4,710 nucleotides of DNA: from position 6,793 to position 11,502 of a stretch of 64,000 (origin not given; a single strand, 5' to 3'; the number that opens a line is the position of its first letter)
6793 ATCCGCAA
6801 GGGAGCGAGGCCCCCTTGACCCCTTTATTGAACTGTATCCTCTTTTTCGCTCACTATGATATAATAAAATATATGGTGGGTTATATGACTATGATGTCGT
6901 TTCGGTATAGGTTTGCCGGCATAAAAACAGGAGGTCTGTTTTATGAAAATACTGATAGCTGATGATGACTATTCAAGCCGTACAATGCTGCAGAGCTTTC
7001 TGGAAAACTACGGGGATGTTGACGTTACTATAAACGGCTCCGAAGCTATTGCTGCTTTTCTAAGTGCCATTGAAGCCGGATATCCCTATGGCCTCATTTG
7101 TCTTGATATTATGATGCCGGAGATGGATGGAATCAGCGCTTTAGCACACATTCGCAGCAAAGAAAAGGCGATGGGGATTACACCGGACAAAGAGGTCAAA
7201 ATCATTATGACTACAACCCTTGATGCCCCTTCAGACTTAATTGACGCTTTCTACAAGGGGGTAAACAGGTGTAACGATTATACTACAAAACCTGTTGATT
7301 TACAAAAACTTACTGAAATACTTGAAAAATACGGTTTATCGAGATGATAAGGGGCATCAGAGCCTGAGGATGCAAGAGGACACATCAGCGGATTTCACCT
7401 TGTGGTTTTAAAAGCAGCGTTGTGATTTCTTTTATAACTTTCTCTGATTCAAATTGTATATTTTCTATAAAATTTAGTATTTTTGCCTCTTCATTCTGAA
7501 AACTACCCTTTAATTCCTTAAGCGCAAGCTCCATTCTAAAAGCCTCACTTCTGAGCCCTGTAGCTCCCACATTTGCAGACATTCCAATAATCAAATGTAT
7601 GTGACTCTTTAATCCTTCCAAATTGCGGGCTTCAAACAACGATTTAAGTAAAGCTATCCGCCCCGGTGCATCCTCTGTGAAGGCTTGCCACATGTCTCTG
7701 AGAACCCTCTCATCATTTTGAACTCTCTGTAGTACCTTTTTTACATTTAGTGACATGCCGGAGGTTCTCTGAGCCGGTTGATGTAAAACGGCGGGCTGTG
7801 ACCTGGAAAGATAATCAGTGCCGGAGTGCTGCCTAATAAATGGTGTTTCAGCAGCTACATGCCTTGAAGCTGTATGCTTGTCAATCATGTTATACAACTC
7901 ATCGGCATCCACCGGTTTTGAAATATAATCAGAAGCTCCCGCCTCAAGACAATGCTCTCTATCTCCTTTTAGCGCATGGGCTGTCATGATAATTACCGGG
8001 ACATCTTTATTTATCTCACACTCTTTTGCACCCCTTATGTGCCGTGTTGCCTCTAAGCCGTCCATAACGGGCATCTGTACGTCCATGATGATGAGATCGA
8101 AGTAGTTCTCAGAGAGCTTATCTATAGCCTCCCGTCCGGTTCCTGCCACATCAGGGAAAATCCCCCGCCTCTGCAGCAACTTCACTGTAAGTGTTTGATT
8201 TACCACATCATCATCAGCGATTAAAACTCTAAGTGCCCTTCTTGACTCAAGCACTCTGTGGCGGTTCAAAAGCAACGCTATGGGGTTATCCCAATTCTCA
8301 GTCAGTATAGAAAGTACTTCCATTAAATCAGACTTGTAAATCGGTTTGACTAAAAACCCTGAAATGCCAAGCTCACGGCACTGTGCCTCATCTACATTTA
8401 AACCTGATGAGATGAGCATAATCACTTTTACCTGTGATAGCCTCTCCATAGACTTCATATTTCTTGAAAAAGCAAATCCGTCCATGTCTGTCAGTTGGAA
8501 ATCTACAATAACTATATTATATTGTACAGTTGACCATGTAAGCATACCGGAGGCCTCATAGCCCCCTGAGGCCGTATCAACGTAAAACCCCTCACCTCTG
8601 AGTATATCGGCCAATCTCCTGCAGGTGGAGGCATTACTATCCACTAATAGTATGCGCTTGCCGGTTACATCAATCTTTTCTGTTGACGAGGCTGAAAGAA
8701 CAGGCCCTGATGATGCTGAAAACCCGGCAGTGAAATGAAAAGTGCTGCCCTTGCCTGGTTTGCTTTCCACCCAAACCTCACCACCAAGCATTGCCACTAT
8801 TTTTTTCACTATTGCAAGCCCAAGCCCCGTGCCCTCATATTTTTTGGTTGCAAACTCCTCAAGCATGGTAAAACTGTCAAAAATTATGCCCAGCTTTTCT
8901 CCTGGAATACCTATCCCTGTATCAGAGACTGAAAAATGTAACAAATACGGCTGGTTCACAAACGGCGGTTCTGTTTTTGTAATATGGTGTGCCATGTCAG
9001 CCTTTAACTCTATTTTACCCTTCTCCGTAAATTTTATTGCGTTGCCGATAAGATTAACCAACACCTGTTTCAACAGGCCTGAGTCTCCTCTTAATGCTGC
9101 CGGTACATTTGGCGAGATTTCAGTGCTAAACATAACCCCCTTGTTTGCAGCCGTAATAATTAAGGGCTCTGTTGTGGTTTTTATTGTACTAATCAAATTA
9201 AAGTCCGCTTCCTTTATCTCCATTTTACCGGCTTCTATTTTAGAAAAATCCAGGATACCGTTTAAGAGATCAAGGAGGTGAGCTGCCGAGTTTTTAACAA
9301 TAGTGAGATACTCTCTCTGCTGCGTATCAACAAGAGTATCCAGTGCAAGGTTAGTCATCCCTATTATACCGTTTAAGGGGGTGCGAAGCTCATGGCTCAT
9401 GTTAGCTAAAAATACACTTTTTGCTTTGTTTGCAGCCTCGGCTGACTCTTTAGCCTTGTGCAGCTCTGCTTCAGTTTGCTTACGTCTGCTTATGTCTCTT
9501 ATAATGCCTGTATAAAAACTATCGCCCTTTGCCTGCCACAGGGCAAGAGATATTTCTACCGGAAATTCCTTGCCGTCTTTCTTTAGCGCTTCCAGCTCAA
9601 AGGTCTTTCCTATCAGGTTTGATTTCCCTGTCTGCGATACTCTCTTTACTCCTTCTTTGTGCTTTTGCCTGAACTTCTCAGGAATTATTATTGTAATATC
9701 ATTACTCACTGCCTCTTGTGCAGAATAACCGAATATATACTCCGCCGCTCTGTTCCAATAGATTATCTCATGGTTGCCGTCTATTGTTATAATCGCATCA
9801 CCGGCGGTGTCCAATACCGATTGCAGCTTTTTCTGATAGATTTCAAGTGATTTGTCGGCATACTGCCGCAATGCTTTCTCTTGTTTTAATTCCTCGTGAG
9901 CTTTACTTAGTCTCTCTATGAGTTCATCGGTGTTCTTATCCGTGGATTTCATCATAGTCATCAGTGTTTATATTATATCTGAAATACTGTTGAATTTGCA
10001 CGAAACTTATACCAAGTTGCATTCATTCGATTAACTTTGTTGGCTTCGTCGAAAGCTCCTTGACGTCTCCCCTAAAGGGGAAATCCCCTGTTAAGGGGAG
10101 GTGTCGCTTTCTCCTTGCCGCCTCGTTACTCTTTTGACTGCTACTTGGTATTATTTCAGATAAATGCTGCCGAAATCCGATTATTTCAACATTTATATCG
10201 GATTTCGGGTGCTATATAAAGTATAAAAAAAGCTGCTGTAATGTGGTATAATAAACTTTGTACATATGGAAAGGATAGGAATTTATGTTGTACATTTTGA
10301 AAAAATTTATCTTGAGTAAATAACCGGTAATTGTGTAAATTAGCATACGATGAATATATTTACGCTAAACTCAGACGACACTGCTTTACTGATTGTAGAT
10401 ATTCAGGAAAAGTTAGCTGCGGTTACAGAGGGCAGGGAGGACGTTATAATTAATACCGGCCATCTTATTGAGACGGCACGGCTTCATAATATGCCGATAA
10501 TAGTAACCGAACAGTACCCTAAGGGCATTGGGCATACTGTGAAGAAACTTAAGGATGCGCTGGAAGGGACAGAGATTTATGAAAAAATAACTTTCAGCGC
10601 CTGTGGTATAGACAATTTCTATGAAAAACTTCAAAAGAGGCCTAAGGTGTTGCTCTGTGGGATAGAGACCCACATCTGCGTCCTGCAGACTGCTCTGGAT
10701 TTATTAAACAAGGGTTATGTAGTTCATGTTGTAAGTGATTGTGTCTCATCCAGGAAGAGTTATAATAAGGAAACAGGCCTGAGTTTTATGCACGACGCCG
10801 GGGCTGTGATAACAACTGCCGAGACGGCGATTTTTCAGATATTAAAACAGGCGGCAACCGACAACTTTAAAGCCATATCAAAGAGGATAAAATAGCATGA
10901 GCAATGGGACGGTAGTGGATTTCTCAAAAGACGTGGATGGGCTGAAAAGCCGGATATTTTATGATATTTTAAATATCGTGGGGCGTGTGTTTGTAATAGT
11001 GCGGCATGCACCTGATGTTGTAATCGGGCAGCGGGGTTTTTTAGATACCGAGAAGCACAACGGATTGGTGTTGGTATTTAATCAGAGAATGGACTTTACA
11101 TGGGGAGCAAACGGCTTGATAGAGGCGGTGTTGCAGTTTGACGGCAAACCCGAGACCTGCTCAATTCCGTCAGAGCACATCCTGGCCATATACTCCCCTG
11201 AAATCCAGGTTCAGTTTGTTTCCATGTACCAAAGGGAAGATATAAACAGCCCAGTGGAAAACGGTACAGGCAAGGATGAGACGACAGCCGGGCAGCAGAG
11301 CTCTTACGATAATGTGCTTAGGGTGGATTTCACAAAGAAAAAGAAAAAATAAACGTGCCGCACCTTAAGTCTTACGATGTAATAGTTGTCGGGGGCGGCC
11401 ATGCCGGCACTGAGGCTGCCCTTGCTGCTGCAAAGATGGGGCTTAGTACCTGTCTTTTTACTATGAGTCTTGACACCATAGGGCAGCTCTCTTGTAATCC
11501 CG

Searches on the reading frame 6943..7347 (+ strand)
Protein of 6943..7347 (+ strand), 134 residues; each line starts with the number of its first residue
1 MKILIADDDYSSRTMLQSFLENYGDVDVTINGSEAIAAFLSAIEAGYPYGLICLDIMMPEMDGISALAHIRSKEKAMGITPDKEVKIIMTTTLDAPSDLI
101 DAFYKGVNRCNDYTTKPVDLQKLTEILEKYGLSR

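Call 18: search_protein_families(library=pfam, proteins=[window:6943-7347:+], max_evalue=0.001)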
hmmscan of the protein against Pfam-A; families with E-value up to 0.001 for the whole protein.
window:6943-7347:+ (134 aa): 1 family
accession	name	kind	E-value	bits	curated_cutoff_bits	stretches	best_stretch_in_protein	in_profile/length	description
PF00072.30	Response_reg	-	1.5e-16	61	30.2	1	3-127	1-110/111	Response regulator receiver domain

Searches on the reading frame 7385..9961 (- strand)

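Call 18: search_protein_families(library=pfam, proteins=[window:7385-9961:-], max_evalue=0.001)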
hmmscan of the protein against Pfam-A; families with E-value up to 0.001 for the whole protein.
window:7385-9961:- (858 aa): 8 families
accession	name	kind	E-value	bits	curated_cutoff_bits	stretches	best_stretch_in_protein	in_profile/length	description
PF00072.30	Response_reg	-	5.5e-46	155.8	30.2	2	579-693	1-110/111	Response regulator receiver domain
PF02518.31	HATPase_c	-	3.4e-25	89.1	26.4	1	292-411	1-106/111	Histidine kinase-, DNA gyrase B-, and HSP90-like ATPase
PF00512.31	HisKA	-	3.9e-20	72.1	26.9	1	181-245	2-66/66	His Kinase A (phospho-acceptor) domain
PF13426.13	PAS_9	-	2.1e-15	57.3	27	1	55-158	2-102/103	PAS domain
PF00989.32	PAS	-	5.7e-15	55.8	22.6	1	45-157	2-113/113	PAS fold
PF13188.13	PAS_8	-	6e-08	32.8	21.8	1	45-97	2-55/65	PAS domain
PF01627.28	Hpt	-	2.8e-07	31.1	24.6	1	756-819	1-64/84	Hpt domain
PF08448.16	PAS_4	-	1.3e-05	25.8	23.1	1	50-162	1-110/110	PAS fold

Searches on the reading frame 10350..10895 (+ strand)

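Call 18: search_protein_families(library=pfam, proteins=[window:10350-10895:+], max_evalue=0.001)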
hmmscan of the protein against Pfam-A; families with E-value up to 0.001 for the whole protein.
window:10350-10895:+ (181 aa): 1 family
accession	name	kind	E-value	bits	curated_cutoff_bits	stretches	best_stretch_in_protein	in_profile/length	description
PF00857.26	Isochorismatase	-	1e-35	123.8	27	1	11-158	1-174/175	Isochorismatase domain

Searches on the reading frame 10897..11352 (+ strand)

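Call 18: search_protein_families(library=pfam, proteins=[window:10897-11352:+], max_evalue=0.001)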
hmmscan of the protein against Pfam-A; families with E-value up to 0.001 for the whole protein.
window:10897-11352:+ (151 aa): 1 family
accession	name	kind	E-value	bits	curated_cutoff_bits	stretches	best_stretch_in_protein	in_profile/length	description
PF04386.18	SspB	-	6e-05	23.6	27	1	72-114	69-113/156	Stringent starvation protein B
